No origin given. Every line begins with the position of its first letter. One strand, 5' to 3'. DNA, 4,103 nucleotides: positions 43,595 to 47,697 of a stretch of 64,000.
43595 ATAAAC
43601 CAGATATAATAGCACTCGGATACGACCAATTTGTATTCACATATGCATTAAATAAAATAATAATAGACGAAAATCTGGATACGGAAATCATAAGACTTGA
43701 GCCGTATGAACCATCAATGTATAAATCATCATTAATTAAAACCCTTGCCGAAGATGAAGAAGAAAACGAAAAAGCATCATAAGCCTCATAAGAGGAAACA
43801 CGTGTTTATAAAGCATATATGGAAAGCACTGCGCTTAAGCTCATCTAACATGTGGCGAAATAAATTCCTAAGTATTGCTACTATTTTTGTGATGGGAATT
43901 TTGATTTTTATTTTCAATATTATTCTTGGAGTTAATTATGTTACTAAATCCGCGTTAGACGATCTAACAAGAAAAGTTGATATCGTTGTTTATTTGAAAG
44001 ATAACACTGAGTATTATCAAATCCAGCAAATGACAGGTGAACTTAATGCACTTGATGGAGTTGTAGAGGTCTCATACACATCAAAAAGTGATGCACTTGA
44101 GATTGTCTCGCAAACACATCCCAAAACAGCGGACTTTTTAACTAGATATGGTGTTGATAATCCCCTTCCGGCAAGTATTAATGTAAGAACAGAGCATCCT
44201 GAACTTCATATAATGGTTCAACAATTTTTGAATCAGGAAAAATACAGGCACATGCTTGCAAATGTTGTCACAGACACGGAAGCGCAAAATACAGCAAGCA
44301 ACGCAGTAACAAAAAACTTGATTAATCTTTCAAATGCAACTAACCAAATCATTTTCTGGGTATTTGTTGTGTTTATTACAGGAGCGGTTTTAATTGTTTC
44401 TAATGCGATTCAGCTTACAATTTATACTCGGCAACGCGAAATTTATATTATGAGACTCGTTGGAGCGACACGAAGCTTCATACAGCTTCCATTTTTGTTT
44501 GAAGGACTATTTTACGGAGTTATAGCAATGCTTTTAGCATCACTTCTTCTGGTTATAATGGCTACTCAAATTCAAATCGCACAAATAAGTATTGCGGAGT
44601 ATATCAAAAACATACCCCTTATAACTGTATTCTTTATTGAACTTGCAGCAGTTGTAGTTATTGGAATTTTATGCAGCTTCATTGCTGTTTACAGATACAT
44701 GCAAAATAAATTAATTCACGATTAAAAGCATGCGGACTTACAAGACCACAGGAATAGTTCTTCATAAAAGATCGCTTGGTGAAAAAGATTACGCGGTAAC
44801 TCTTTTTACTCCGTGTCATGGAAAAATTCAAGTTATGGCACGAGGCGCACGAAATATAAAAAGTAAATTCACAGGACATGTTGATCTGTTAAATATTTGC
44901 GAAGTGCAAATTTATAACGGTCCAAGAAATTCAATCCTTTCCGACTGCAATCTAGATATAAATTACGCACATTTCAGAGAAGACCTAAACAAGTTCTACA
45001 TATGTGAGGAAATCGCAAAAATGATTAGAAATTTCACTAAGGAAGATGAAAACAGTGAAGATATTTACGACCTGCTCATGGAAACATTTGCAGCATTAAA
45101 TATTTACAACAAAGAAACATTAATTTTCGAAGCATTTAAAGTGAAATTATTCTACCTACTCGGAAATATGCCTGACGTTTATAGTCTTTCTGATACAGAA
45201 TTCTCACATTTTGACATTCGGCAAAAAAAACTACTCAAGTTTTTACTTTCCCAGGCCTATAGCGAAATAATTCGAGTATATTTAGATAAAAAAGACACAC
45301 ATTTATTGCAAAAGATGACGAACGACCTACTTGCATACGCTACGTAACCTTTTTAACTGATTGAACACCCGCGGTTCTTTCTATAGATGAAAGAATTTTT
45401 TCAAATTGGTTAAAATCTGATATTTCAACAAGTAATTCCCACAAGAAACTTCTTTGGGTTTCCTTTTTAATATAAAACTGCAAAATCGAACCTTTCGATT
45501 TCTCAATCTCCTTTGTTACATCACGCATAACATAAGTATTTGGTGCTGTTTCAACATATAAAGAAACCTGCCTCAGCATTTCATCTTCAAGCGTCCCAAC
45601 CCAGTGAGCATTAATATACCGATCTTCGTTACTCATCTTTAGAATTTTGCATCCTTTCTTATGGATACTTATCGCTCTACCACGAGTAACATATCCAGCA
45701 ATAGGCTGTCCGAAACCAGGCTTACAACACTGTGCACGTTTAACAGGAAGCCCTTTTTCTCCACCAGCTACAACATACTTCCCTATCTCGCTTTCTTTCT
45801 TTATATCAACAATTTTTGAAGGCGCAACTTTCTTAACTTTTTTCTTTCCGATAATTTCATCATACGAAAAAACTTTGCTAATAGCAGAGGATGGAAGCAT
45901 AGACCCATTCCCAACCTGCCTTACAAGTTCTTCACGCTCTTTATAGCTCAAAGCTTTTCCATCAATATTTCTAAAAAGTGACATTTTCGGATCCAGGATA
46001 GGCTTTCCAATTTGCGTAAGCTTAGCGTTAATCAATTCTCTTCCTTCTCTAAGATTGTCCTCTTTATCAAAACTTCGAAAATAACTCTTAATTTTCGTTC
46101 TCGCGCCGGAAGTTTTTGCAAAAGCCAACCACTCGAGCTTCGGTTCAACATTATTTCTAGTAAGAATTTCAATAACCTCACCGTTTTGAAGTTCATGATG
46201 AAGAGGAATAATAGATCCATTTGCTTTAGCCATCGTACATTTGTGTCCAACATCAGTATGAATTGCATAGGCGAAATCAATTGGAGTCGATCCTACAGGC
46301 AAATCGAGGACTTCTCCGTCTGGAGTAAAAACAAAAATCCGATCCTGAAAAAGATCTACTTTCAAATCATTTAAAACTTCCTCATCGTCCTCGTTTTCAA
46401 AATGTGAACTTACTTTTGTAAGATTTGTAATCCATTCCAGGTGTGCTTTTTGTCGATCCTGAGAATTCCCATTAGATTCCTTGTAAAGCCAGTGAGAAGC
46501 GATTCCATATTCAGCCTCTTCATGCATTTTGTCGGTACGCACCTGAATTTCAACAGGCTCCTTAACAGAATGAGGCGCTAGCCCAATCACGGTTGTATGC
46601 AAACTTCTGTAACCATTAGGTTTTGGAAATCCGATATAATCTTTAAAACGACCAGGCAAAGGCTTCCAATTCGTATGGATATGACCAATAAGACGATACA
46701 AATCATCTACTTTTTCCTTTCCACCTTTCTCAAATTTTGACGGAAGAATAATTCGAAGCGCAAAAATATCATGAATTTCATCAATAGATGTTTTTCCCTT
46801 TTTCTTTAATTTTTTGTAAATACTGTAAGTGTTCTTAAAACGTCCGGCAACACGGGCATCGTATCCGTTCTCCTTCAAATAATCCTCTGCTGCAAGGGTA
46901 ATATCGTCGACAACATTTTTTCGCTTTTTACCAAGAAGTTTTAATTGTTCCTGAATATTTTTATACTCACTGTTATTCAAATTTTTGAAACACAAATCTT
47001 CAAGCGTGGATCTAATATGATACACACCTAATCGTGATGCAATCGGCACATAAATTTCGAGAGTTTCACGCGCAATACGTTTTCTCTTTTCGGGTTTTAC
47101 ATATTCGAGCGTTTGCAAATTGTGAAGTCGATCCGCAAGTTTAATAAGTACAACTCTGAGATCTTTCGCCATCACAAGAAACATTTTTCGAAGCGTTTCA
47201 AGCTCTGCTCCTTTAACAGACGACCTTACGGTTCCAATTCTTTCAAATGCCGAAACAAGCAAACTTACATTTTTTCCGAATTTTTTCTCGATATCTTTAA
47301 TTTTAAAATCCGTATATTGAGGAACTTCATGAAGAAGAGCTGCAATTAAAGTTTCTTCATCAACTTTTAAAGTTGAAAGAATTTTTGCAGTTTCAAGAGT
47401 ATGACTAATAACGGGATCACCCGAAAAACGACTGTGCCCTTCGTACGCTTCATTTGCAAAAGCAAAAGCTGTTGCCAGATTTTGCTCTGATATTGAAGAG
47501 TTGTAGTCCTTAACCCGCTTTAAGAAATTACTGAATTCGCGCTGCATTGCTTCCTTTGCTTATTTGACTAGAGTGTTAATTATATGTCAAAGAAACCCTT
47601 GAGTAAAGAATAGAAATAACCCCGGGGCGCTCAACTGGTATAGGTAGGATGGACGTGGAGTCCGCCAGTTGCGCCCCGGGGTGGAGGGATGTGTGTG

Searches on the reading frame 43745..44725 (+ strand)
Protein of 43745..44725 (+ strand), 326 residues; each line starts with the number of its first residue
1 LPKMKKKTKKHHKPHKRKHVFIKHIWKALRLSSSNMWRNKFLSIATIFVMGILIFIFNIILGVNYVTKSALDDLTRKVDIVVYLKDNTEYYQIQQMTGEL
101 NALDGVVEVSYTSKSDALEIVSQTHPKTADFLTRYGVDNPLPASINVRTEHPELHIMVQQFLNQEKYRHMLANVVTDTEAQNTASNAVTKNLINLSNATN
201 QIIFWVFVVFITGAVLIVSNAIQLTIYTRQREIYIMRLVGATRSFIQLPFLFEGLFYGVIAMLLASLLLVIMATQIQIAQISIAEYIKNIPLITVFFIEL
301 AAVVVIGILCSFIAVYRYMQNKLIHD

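Call 10: search_protein_families(library=pfam, proteins=[window:43745-44725:+], max_evalue=0.01)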
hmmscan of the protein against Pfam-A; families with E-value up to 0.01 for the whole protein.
window:43745-44725:+ (326 aa): 2 families
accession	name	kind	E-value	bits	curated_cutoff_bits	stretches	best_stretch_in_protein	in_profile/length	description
PF18075.7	FtsX_ECD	-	2.6e-13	50.8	23.5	1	78-156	1-81/96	FtsX extracellular domain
PF02687.27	FtsX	-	2.9e-13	50.4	25.5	1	206-320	3-117/120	FtsX-like permease C-terminal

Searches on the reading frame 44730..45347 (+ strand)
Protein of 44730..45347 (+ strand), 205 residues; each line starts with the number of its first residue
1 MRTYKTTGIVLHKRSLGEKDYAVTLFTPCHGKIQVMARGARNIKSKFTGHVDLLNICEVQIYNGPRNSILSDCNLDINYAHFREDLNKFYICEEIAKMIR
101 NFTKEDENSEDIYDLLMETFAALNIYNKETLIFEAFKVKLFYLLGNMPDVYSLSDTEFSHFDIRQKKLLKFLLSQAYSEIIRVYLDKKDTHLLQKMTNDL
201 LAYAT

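Call 10: search_protein_families(library=pfam, proteins=[window:44730-45347:+], max_evalue=0.01)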
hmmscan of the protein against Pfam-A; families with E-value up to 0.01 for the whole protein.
window:44730-45347:+ (205 aa): 3 families
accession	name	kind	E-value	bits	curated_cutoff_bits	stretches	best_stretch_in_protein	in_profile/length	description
PF11967.14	RecO_N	-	1e-18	67.6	27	1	1-65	1-66/80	Recombination protein O N terminal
PF02565.21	RecO_C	-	4e-05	23.9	22.1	1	83-152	1-70/157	Recombination protein O C terminal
PF11728.13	ArAE_1_C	-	0.0079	16.7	22.4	0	43-133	35-123/166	Putative aromatic acid exporter C-terminal domain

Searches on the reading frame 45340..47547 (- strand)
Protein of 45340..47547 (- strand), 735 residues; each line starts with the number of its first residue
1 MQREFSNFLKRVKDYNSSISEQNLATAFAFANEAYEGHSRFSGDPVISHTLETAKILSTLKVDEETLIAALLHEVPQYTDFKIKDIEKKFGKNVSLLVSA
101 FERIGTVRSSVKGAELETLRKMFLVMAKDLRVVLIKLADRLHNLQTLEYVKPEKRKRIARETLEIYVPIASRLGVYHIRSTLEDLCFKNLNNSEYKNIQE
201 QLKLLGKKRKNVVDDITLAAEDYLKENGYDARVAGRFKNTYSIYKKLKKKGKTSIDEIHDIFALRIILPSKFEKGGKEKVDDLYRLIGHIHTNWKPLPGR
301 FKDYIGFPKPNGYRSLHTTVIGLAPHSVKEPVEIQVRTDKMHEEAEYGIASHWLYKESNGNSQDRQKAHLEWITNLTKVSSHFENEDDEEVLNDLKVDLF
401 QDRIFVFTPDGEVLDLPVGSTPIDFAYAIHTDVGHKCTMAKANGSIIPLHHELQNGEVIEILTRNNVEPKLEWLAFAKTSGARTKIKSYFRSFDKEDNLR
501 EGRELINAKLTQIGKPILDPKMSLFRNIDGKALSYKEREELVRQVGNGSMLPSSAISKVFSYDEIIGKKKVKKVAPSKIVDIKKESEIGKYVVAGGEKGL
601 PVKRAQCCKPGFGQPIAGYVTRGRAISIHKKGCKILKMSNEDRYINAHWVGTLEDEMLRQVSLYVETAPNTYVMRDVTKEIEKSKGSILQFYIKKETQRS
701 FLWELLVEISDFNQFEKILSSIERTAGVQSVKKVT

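Call 10: search_protein_families(library=pfam, proteins=[window:45340-47547:-], max_evalue=0.01)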
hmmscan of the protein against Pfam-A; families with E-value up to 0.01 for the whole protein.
window:45340-47547:- (735 aa): 5 families
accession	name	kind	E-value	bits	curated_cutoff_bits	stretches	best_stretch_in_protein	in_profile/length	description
PF13328.12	HD_4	-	3.4e-46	157.3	27.2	1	27-175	1-155/156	HD domain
PF04607.23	RelA_SpoT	-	1.1e-36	126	27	1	235-359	1-112/113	Region found in RelA / SpoT proteins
PF02824.27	TGS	-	2.4e-23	82.4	22.2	1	404-463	1-60/60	TGS domain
PF13291.12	ACT_4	-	2.2e-07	31.9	27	1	660-732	6-79/80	ACT domain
PF01966.28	HD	-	2.9e-07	31.2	22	1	46-143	1-115/116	HD domain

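Call 12: find_related_loci(query=window:45340-47547:-, collection=genome_contigs, flank=6000)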
Query window:45340-47547:- (735 aa) in genome_contigs; peptide patterns used: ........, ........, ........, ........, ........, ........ (x = any residue, [..] = any of these).
124 stretches matched a pattern; 8 encode a relative of the query (tblastn E <= 1e-3); 8 distinct loci.
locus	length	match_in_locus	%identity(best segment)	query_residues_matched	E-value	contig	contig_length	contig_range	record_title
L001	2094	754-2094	89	1-447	0e+0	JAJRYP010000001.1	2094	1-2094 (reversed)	MAG: Patescibacteria group bacterium isolate Dive96_bin3.358 k141_2850, whole genome shotgun sequence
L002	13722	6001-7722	57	1-649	0e+0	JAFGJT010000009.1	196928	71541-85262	MAG: Candidatus Peregrinibacteria bacterium isolate Zod_Metabat.293 k87_6013803, whole genome shotgun sequence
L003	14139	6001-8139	35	6-734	6e-140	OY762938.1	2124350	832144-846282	MAG: uncultured Micavibrio sp. isolate 194a20bb-105a-45c9-9846-0688499aae06 genome assembly, chromosome: 1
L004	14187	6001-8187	33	2-734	4e-125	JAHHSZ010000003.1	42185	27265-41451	MAG: Fusobacterium sp. isolate MAG069 MAG069_3, whole genome shotgun sequence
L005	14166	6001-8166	32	2-734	2e-115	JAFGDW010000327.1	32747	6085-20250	MAG: candidate division KSB1 bacterium isolate Zod_Metabat.1197 k87_13835406, whole genome shotgun sequence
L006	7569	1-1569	36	185-734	4e-98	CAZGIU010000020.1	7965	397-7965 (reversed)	MAG TPA_asm: uncultured Candidatus Saccharibacteria bacterium isolate SRP257756_co1_110 genome assembly, contig: NODE_84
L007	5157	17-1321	31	290-734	3e-72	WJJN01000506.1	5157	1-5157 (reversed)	MAG: candidate division KSB1 bacterium isolate Bin_079 k141_1573537, whole genome shotgun sequence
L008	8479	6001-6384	28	215-341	1e-6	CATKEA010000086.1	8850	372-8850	MAG: uncultured Bacilli bacterium isolate iMGMC-980_1678881718 genome assembly, contig: MegahitA5_93409, whole genome sh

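Call 33: find_homologous_proteins(query=window:45343-47547:-, max_evalue=1e-100)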
Query window:45343-47547:- (735 aa): 7836 proteins with E <= 1e-100 among 8000 candidates; the best 120 are listed.
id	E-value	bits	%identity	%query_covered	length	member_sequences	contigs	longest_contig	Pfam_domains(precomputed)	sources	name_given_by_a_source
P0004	0.0e+0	1648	100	100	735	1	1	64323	PF04607.24,PF13328.13,PF02824.28,PF01966.29,PF13291.13,PF28438.1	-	-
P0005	0.0e+0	1428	84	100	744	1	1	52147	PF04607.24,PF13328.13,PF02824.28,PF01966.29,PF13291.13,PF28438.1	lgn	-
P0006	0.0e+0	1049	63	100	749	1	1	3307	PF04607.24,PF13328.13,PF02824.28,PF01966.29,PF13291.13,PF28438.1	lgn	-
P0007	0.0e+0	1047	62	100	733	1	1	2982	PF04607.24,PF13328.13,PF02824.28,PF01966.29,PF13291.13,PF28438.1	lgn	-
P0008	0.0e+0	1047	62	100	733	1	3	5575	PF04607.24,PF13328.13,PF02824.28,PF01966.29,PF28438.1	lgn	-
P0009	0.0e+0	1047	62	100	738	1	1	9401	PF04607.24,PF13328.13,PF02824.28,PF01966.29,PF13291.13,PF28438.1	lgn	-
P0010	0.0e+0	1041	62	100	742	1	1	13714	PF04607.24,PF13328.13,PF02824.28,PF01966.29,PF13291.13,PF28438.1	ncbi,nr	ncbi:RelA/SpoT family protein [Candidatus Peregrinibacteria bacterium]|nr:RelA/SpoT family protein [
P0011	0.0e+0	1039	62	100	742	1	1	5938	PF04607.24,PF13328.13,PF02824.28,PF01966.29,PF13291.13,PF28438.1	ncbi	-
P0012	0.0e+0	1037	62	100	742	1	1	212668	PF04607.24,PF13328.13,PF02824.28,PF01966.29,PF13291.13,PF28438.1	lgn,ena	-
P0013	0.0e+0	1037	61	100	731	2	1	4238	PF04607.24,PF13328.13,PF02824.28,PF13291.13,PF28438.1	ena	-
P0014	0.0e+0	1036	61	100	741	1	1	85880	PF04607.24,PF13328.13,PF02824.28,PF01966.29,PF13291.13,PF28438.1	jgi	-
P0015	0.0e+0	1036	61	100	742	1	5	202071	PF04607.24,PF13328.13,PF02824.28,PF13291.13,PF28438.1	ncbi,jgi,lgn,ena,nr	ncbi:bifunctional (p)ppGpp synthetase/guanosine-3',5'-bis(diphosphate) 3'-pyrophosphohydrolase [bact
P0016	0.0e+0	1026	61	100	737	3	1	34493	PF04607.24,PF13328.13,PF02824.28,PF01966.29,PF13291.13,PF28438.1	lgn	-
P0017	0.0e+0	1013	61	100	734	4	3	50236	PF04607.24,PF13328.13,PF02824.28,PF13291.13,PF28438.1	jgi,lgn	jgi:GTP pyrophosphokinase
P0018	0.0e+0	1011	61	100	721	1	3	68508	PF04607.24,PF13328.13,PF02824.28,PF13291.13,PF28438.1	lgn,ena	-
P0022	2.7e-295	999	60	100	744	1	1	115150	PF04607.24,PF13328.13,PF02824.28,PF01966.29,PF13291.13,PF28438.1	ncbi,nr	ncbi:hypothetical protein C0416_02610 [bacterium]|nr:hypothetical protein [bacterium]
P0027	1.3e-269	915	62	88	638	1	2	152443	PF04607.24,PF13328.13,PF02824.28,PF01966.29,PF28438.1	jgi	-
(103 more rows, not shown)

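Call 36: find_encoding_contigs(protein=P0005, flank=6000, max_places=3)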
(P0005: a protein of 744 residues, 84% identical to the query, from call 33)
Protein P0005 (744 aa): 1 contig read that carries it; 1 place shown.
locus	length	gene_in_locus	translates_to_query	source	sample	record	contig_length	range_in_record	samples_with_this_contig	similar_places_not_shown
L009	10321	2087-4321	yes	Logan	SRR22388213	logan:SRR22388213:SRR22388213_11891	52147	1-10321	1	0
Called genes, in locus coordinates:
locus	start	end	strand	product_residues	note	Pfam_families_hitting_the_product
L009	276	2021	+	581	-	-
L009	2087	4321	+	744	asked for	PF01966:HD (weak), PF13328:HD_4, PF04607:RelA_SpoT, PF02824:TGS, PF28438:RelA_RIS, PF13291:ACT_4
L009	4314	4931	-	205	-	PF11967:RecO_N, PF02565:RecO_C (weak)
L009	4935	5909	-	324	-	PF18075:FtsX_ECD, PF02687:FtsX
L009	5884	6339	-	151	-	PF01467:CTP_transf_like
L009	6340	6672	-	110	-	-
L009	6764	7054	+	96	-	PF02686:GatC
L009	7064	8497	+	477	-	PF01425:Amidase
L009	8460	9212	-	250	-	PF01978:TrmB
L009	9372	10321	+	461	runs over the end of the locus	PF03951:Gln-synt_N, PF00120:Gln-synt_C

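Call 82: find_encoding_contigs(protein=P0012, flank=3500, max_places=1)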
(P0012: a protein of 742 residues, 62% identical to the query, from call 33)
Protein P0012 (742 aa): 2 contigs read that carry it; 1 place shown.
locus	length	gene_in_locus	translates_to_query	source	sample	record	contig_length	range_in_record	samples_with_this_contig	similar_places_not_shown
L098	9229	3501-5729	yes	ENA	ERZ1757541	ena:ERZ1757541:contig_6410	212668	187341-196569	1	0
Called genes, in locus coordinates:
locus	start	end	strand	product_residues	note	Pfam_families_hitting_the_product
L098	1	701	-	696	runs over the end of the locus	PF03030:H_PPase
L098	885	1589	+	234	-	PF04893:Yip1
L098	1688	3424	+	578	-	-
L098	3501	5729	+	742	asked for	PF01966:HD (weak), PF13328:HD_4, PF04607:RelA_SpoT, PF02824:TGS, PF28438:RelA_RIS, PF13291:ACT_4 (weak)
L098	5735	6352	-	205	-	PF11967:RecO_N, PF02565:RecO_C (weak)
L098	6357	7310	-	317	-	PF18075:FtsX_ECD, PF02687:FtsX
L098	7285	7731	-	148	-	PF01467:CTP_transf_like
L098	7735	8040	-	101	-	-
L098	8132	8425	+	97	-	PF02686:GatC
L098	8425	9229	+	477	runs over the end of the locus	PF01425:Amidase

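Call 83: find_encoding_contigs(protein=P0015, flank=3500, max_places=1)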
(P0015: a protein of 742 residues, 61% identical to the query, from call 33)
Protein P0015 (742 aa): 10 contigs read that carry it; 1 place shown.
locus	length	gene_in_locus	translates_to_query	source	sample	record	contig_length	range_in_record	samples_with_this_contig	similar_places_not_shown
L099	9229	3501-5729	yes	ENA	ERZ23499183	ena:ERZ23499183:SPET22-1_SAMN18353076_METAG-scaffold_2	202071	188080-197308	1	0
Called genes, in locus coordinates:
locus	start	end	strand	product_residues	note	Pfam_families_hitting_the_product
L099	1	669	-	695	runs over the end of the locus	PF03030:H_PPase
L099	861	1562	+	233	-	PF04893:Yip1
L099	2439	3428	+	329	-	-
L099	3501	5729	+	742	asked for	PF13328:HD_4, PF13291:ACT_4 (faint), PF04607:RelA_SpoT, PF02824:TGS, PF28438:RelA_RIS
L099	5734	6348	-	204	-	PF11967:RecO_N, PF02565:RecO_C (faint)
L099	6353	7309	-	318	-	PF18075:FtsX_ECD, PF02687:FtsX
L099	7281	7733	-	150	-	PF06574:FAD_syn (weak), PF01467:CTP_transf_like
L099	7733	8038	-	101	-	-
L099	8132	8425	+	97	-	PF02686:GatC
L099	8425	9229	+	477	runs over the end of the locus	PF01425:Amidase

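Call 84: find_encoding_contigs(protein=P0022, flank=3500, max_places=1)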
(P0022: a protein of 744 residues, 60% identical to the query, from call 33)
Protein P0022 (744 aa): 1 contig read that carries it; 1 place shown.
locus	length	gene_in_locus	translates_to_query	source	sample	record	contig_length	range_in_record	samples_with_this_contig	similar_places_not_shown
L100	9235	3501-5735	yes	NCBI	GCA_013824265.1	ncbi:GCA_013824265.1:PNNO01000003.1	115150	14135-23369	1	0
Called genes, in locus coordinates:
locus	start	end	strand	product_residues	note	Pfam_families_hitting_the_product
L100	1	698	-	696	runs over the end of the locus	PF03030:H_PPase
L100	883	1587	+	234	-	PF04893:Yip1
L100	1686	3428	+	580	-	-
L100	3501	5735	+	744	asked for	PF01966:HD (weak), PF13328:HD_4, PF04607:RelA_SpoT, PF02824:TGS, PF28438:RelA_RIS, PF13291:ACT_4 (weak)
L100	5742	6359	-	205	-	PF11967:RecO_N, PF02565:RecO_C (weak)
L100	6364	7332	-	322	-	PF18075:FtsX_ECD, PF02687:FtsX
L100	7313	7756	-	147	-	PF01467:CTP_transf_like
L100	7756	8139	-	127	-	-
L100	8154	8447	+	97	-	PF02686:GatC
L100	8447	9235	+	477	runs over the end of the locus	PF01425:Amidase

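Call 85: find_encoding_contigs(protein=P0027, flank=3500, max_places=1)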
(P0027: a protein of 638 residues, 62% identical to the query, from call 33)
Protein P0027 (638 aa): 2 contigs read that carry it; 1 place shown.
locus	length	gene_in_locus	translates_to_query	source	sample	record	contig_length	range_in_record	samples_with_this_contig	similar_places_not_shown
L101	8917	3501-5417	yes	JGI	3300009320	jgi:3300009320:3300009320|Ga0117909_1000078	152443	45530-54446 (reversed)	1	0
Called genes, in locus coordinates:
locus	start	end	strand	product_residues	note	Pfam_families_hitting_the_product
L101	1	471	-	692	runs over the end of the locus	PF03030:H_PPase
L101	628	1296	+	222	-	PF04893:Yip1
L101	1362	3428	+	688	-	-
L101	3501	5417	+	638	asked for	PF13328:HD_4, PF01966:HD (weak), PF04607:RelA_SpoT, PF02824:TGS, PF28438:RelA_RIS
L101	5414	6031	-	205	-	PF11967:RecO_N, PF02565:RecO_C (weak)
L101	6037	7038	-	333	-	PF18075:FtsX_ECD, PF02687:FtsX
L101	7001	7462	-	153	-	PF01467:CTP_transf_like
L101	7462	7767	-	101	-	-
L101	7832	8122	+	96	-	PF02686:GatC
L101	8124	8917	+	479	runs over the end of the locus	PF01425:Amidase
